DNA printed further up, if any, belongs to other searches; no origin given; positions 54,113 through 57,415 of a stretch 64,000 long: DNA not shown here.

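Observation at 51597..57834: Bat-like module (two exported HEAT/TPR paralogs, a 982-aa double-VWA BatA-like protein, a lipoprotein) attached to the secretin-N array but lacking MoxR/DUF58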

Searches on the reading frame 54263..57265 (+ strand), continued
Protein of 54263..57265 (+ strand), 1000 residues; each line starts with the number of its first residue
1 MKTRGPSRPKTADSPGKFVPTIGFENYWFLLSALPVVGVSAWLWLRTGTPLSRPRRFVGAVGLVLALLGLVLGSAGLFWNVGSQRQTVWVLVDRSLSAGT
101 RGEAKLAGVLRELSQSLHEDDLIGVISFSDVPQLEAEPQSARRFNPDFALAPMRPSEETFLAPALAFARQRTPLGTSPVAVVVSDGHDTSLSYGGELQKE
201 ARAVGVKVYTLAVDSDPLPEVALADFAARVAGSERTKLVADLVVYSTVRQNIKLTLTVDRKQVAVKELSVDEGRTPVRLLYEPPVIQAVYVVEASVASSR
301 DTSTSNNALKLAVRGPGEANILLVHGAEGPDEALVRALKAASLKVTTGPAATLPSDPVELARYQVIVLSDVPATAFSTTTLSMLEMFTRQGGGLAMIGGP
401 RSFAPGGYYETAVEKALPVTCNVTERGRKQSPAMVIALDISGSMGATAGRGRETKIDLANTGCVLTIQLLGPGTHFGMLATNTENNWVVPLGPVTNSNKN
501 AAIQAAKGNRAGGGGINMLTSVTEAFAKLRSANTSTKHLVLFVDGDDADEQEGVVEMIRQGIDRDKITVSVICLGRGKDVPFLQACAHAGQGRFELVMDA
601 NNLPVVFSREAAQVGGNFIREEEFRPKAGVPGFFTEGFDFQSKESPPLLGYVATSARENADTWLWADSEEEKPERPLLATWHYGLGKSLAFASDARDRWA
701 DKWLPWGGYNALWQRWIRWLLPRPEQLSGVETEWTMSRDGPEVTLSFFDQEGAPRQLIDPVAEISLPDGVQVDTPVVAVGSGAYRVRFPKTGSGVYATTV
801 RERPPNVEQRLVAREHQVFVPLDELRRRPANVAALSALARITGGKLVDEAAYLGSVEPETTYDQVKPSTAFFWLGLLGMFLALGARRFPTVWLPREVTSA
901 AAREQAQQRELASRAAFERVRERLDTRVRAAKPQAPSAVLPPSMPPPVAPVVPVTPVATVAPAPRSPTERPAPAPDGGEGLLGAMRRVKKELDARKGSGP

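Call 19: find_encoding_contigs(protein=P0013, flank=10000, max_places=2)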
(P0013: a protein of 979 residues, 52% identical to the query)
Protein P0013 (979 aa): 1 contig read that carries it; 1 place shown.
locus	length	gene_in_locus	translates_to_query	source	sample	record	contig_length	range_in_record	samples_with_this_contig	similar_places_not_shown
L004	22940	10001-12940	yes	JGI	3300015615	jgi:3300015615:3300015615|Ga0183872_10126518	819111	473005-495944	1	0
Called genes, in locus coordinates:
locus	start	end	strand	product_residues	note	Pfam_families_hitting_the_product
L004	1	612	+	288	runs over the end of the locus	-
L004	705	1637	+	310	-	PF02629:CoA_binding, PF13607:Succ_CoA_lig, PF00549:Ligase_CoA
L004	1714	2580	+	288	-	-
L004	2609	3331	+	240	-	-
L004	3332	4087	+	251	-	-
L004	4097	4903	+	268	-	-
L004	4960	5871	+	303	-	-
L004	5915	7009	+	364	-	-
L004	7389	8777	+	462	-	-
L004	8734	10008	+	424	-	-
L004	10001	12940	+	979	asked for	PF07090:GATase1_like (weak), PF13519:VWA_2 (weak), PF07090:GATase1_like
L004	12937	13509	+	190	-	-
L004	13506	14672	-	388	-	PF01098:FTSW_RODA_SPOVE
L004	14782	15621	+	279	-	PF00140:Sigma70_r1_2, PF04542:Sigma70_r2, PF04539:Sigma70_r3 (faint), PF04545:Sigma70_r4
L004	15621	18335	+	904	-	PF24161:CCDC39 (weak)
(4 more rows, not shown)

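Call 20: find_encoding_contigs(protein=P0039, flank=10000, max_places=2)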
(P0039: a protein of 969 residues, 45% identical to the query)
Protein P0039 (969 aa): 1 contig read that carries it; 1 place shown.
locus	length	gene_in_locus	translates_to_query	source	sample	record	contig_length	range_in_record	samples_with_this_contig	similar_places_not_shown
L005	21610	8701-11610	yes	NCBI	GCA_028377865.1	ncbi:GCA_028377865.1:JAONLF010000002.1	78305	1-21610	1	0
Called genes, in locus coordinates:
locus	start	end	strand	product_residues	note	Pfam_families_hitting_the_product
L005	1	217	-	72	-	PF00677:Lum_binding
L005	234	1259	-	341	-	-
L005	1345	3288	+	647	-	-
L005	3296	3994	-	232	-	-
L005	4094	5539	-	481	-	PF03951:Gln-synt_N, PF00120:Gln-synt_C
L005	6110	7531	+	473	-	-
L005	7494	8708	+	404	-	-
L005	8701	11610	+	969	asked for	PF00092:VWA, PF13519:VWA_2 (weak), PF13768:VWA_3 (weak), PF07090:GATase1_like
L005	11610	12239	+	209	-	-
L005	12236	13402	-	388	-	PF01098:FTSW_RODA_SPOVE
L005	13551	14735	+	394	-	-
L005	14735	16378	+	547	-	PF00005:ABC_tran, PF02463:SMC_N (faint), PF13304:AAA_21 (faint), PF02405:MlaE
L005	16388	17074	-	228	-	PF04445:SAM_MT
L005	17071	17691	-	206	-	PF12895:ANAPC3 (weak), PF00515:TPR_1 (faint), PF07719:TPR_2 (faint), PF13432:TPR_16 (faint), PF13371:TPR_9 (faint)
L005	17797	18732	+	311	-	PF02810:SEC-C, PF00557:Peptidase_M24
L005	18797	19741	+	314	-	PF02629:CoA_binding, PF13607:Succ_CoA_lig, PF00549:Ligase_CoA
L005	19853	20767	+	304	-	PF03958:Secretin_N (faint)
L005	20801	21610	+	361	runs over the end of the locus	-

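Call 22: find_related_loci(query=A1, collection=genome_contigs, flank=10000)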
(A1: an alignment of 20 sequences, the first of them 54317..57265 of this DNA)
Query A1 (982 aa) in genome_contigs; peptide patterns used: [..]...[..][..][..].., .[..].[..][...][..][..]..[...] (x = any residue, [..] = any of these).
600 stretches matched a pattern (row limit reached: there are more); 496 encode a relative of the query (tblastn E <= 1e-3); the best 80 are kept; 80 distinct loci.
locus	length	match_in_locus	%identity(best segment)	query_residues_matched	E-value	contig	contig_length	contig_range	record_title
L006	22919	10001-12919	70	5-978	0e+0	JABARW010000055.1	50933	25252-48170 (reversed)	MAG: Planctomycetota bacterium isolate Bin_91R c_000000002080, whole genome shotgun sequence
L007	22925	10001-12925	69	5-978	0e+0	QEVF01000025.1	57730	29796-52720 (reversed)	MAG: Planctomycetota bacterium isolate PLA1 J3_scaffold_420, whole genome shotgun sequence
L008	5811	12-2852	51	29-978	0e+0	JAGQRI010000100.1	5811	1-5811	MAG: Planctomycetota bacterium isolate HKST-UBA88 2015-01-06_1_(paired)_contig_49807, whole genome shotgun sequence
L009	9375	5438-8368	52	1-977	0e+0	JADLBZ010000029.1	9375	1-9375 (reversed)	MAG: Planctomycetota bacterium isolate SJ201 c_000000081825, whole genome shotgun sequence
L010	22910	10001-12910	49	4-979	0e+0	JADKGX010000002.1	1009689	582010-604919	MAG: Planctomycetota bacterium isolate Ribe_18-Q3-R11-54_MAXAC.269 tig00000956-10-10075990, whole genome shotgun sequenc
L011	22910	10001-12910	50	1-978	0e+0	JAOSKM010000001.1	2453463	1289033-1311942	MAG: Planctomycetota bacterium isolate FR_29 FR-Planctomycetota-1_s1, whole genome shotgun sequence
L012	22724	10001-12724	51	4-912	0e+0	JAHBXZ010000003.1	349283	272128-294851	MAG: Planctomycetota bacterium isolate ACE_PLA32 PLA32_3, whole genome shotgun sequence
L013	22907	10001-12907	50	1-978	0e+0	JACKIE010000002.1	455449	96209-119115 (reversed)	MAG: Planctomycetota bacterium isolate HK-STAS-PLAN-36 HK-STAS-PLAN-36_2, whole genome shotgun sequence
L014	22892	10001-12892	51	1-977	0e+0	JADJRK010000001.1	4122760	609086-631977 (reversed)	MAG: Planctomycetota bacterium isolate Fred_18-Q3-R57-64_MAXAC.456 tig00000287-10-41217550, whole genome shotgun sequenc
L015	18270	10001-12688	50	3-916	0e+0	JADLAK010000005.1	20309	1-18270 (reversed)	MAG: Planctomycetota bacterium isolate SJ126 c_000000033118, whole genome shotgun sequence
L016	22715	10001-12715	52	4-909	0e+0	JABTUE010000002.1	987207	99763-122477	MAG: Planctomycetota bacterium isolate H3_PLA7 seq002, whole genome shotgun sequence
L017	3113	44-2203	52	250-978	0e+0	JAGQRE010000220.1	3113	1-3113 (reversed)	MAG: Planctomycetota bacterium isolate HKST-UBA84 NODE_220_length_3113_cov_8.572464, whole genome shotgun sequence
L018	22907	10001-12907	51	4-982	0e+0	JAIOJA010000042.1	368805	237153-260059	MAG: Planctomycetota bacterium isolate MAG_44 contig_107529, whole genome shotgun sequence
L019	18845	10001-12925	50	1-978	0e+0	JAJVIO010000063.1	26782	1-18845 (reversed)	MAG: Planctomycetota bacterium isolate Bin_90R c_000000004282, whole genome shotgun sequence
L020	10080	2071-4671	32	11-897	1e-95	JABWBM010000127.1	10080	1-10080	MAG: Planctomycetaceae bacterium isolate MAG_30 scaffold_7983, whole genome shotgun sequence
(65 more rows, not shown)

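Call 25: find_encoding_contigs(protein=P0053, flank=10000, max_places=1)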
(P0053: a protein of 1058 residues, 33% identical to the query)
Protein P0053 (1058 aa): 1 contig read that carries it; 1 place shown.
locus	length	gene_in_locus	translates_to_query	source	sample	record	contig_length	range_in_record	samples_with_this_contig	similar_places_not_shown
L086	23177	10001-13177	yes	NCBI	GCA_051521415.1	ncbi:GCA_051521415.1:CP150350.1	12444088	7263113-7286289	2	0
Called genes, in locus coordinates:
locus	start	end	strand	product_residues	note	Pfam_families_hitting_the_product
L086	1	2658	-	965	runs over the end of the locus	-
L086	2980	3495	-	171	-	-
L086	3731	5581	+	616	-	PF01839:FG-GAP (faint), PF13517:FG-GAP_3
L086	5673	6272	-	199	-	PF05685:Uma2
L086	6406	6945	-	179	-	-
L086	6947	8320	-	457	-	PF02463:SMC_N (faint), PF13175:AAA_15, PF13476:AAA_23 (weak), PF13175:AAA_15, PF13304:AAA_21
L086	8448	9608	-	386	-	PF00069:Pkinase, PF01636:APH (faint), PF07714:PK_Tyr_Ser-Thr, PF03109:ABC1 (faint)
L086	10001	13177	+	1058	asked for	PF13768:VWA_3 (faint), PF07090:GATase1_like (faint), PF00092:VWA, PF13519:VWA_2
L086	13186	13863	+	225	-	-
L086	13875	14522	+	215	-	-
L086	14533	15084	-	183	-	-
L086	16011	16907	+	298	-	-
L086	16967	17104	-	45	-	-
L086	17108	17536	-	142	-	PF01844:HNH, PF13395:HNH_4 (faint), PF14279:HNH_5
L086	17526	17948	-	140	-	-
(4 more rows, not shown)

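Call 26: find_encoding_contigs(protein=P0078, flank=10000, max_places=1)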
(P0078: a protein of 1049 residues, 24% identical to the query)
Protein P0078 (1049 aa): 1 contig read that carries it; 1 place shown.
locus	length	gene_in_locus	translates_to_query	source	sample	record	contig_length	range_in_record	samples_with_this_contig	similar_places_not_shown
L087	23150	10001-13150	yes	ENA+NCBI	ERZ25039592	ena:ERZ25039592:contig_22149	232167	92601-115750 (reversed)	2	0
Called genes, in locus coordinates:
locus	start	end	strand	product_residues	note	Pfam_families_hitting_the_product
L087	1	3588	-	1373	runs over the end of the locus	PF00069:Pkinase, PF07714:PK_Tyr_Ser-Thr, PF13432:TPR_16, PF00515:TPR_1, PF07719:TPR_2, PF13414:TPR_11, PF14559:TPR_19, PF13414:TPR_11, +94 more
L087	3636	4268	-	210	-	-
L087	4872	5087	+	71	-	-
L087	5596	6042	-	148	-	PF01850:PIN (weak)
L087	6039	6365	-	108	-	PF01954:AF2212-like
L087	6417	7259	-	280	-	PF07505:DUF5131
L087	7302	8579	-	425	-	PF02836:Glyco_hydro_2_C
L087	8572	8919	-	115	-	PF00355:Rieske, PF13806:Rieske_2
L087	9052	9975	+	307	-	PF25021:TEN_NHL (faint), PF17170:DUF5128 (faint), PF08450:SGL (weak), PF01436:NHL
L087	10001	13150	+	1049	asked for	PF00092:VWA, PF13519:VWA_2, PF13768:VWA_3 (faint), PF00092:VWA (weak), PF07090:GATase1_like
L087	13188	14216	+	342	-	PF20030:bpMoxR, PF00004:AAA (weak), PF07726:AAA_3, PF07728:AAA_5, PF17863:AAA_lid_2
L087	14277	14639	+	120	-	-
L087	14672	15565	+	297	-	PF01882:DUF58, PF13519:VWA_2 (weak)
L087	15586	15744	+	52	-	-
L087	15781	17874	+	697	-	PF07584:BatA, PF00092:VWA (weak), PF13519:VWA_2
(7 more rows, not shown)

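Call 27: find_encoding_contigs(protein=P0070, flank=10000, max_places=1)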
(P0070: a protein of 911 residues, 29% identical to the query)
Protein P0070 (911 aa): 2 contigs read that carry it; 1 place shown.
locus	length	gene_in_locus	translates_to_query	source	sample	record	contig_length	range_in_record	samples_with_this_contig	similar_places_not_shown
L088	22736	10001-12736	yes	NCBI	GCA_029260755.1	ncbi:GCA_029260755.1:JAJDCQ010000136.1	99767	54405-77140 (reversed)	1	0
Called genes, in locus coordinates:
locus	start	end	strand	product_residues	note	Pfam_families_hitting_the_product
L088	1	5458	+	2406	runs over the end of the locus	PF13176:TPR_7 (faint), PF07719:TPR_2 (faint), PF13181:TPR_8 (faint), PF13424:TPR_12 (faint), PF13431:TPR_17 (faint), PF14559:TPR_19 (faint), PF23914:TPR_CcmH_CycH (faint), PF13360:PQQ_2, +2 more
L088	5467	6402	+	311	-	PF01882:DUF58, PF13519:VWA_2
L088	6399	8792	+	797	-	PF07584:BatA, PF13519:VWA_2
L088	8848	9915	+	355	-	PF00437:T2SSE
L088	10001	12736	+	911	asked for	PF09967:DUF2201 (faint), PF07090:GATase1_like, PF00092:VWA, PF13519:VWA_2, PF13768:VWA_3, PF07090:GATase1_like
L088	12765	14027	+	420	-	PF13365:Trypsin_2, PF17820:PDZ_6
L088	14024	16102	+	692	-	PF13365:Trypsin_2, PF00595:PDZ, PF13180:PDZ_2, PF17820:PDZ_6, PF00595:PDZ (weak), PF13180:PDZ_2 (weak), PF17820:PDZ_6 (weak)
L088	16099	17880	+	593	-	PF10459:Peptidase_S46 (faint), PF00089:Trypsin, PF13365:Trypsin_2, PF13180:PDZ_2, PF17820:PDZ_6, PF00595:PDZ (weak), PF13180:PDZ_2, PF17820:PDZ_6 (weak)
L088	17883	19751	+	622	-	PF14559:TPR_19 (weak)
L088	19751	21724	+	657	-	-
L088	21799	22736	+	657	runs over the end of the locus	PF02574:S-methyl_trans, PF02219:MTHFR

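Call 45: predict_structure(alignment_id=A1)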
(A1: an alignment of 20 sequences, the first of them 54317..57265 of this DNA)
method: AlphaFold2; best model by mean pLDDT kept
length: 982 residues; sequences in the alignment: 20
mean_pLDDT: 80.2   pTM: 0.62
mean pLDDT of the five models: 80.2, 78.6, 78.0, 77.9, 76.3
residues with pLDDT >= 90: 301; 70-90: 514; 50-70: 80; < 50: 87
segments of 3 or more residues with pLDDT < 50: 871-884, 904-922, 924-926, 928-937, 939-964, 978-982
pLDDT, mean of each block of 10 residues (from residue 1): 71 73 67 72 84 82 84 91 89 93 93 92 91 83 91 90 92 64 88 88 83 77 88 93 91 90 88 91 81 82 90 88 91 89 92 86 90 90 78 90 67 86 85 80 91 85 89 90 92 81 93 91 86 88 93 90 93 90 84 79 83 87 85 85 85 70 90 77 77 91 72 77 86 85 85 84 90 79 81 76 73 89 92 87 76 84 77 44 49 52 46 34 41 38 35 35 53 54 35
secondary structure, 60 per line:
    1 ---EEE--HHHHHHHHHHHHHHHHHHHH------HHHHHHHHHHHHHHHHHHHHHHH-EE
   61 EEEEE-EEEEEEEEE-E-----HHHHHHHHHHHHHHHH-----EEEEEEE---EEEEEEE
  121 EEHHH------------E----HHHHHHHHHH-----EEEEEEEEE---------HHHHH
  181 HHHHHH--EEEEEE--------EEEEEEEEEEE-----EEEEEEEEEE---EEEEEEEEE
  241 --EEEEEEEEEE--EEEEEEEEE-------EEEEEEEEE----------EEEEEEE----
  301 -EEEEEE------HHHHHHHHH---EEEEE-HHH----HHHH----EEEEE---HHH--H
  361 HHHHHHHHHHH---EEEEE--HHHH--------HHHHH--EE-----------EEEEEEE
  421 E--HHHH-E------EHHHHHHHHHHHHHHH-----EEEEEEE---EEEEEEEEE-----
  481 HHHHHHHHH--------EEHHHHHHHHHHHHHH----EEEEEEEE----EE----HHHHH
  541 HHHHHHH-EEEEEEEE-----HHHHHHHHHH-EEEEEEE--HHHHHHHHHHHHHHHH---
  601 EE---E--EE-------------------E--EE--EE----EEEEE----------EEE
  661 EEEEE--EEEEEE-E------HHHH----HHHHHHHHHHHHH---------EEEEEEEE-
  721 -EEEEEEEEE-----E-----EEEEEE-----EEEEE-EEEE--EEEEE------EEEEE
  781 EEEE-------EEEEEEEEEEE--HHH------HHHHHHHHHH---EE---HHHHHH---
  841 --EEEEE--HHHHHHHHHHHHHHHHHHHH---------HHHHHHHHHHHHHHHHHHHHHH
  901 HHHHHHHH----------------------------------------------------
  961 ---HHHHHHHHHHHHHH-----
elements in order (helices of 4 or more, strands of 3 or more residues): E4-6 H9-28 H35-57 E59-65 E67-75 H83-98 E104-110 E114-122 H143-152 E158-166 H176-186 E189-194 E203-213 E219-228 E232-240 E243-252 E255-263 E271-279 E290-296 E302-307 H314-322 E326-330 H339-342 E347-351 H360-371 E375-379 H382-385 H394-398 E414-421 H424-427 H437-451 E457-463 E467-475 H481-489 H500-513 E518-525 H536-547 E549-556 H562-571 E573-579 H582-597 E643-647 E658-665 E668-673 H682-685 H690-702 E712-719 E722-730 E742-747 E753-757 E759-762 E765-769 E776-784 E792-802 H814-823 H832-837 E843-847 H850-869 H879-908 H964-977

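Call 48: fold_search(model_id=the predicted structure, library=pdb)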
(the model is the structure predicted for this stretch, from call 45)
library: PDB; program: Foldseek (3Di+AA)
matches with E <= 10: 1826; with E <= 0.001: 288
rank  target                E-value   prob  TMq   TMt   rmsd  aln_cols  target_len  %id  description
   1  6fpy_A                1.1e-11  1.00  0.18  0.29  28.9       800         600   10  Inter-alpha-inhibitor heavy chain 1, wild type (released 2019-02-27)
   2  4fx5                  1.6e-11  1.00  0.17  0.39  18.3       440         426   14  von Willebrand factor type A from Catenulispora acidiphila (released 2012-07-18)
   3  6fpz_A                2.4e-11  1.00  0.19  0.29  28.4       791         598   10  Inter-alpha-inhibitor heavy chain 1, D298A (released 2019-02-27)
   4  4cnb_A                2.5e-11  1.00  0.17  0.40  23.8       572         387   10  Structure of proximal thread matrix protein 1 (PTMP1) from the mussel byssus - Crystal form 2 (released 2014-03-12)
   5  6fpy_B                3.7e-11  1.00  0.19  0.30  29.3       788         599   10  Inter-alpha-inhibitor heavy chain 1, wild type (released 2019-02-27)
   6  4cn9_A                5.1e-11  1.00  0.17  0.39  23.6       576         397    9  structure of proximal thread matrix protein 1 (PTMP1) from the mussel byssus with zinc occupied MIDAS motif (released 2014-03-12)
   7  4cnb_B                1.4e-10  1.00  0.17  0.41  23.8       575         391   11  Structure of proximal thread matrix protein 1 (PTMP1) from the mussel byssus - Crystal form 2 (released 2014-03-12)
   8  4cn8                  1.7e-10  1.00  0.17  0.39  23.3       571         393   10  Structure of proximal thread matrix protein 1 (PTMP1) from the mussel byssus (released 2014-03-12)
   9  4cn9_B                1.8e-10  1.00  0.17  0.41  23.8       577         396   10  structure of proximal thread matrix protein 1 (PTMP1) from the mussel byssus with zinc occupied MIDAS motif (released 2014-03-12)
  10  3ibs_B                1.3e-09  1.00  0.16  0.72   3.9       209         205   18  Crystal structure of conserved hypothetical protein BatB from Bacteroides thetaiotaomicron (released 2009-08-25)
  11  6dxu_C                1.6e-09  1.00  0.11  0.12  30.4       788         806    9  Crystal Structure of Parabacteroides merdae Beta-Glucuronidase (GUS) (released 2019-02-27)
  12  2gk3_E                3.3e-09  1.00  0.19  0.73   7.1       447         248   14  Cytoplasmic Protein STM3548 from Salmonella typhimurium (released 2006-05-02)
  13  9a88_D                3.3e-09  1.00  0.16  0.40   4.5       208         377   13  Structure of the pre-incision complex in nucleotide excision repair   (released 2024-10-09)
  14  6dxu_A                3.7e-09  1.00  0.12  0.14  32.2       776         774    8  Crystal Structure of Parabacteroides merdae Beta-Glucuronidase (GUS) (released 2019-02-27)
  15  4jdu                  6.8e-09  1.00  0.16  0.69   4.5       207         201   16  The crystal structure of an aerotolerance-related membrane protein from Bacteroides fragilis NCTC 9343 with multiple mut (released 2013-03-27)
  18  2gk3_A                1.2e-08  1.00  0.19  0.73   7.1       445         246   14  Cytoplasmic Protein STM3548 from Salmonella typhimurium (released 2006-05-02)
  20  3soz_A                1.7e-08  1.00  0.20  0.75   2.8       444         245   14  Cytoplasmic Protein STM1381 from Salmonella typhimurium LT2 (released 2011-08-03)
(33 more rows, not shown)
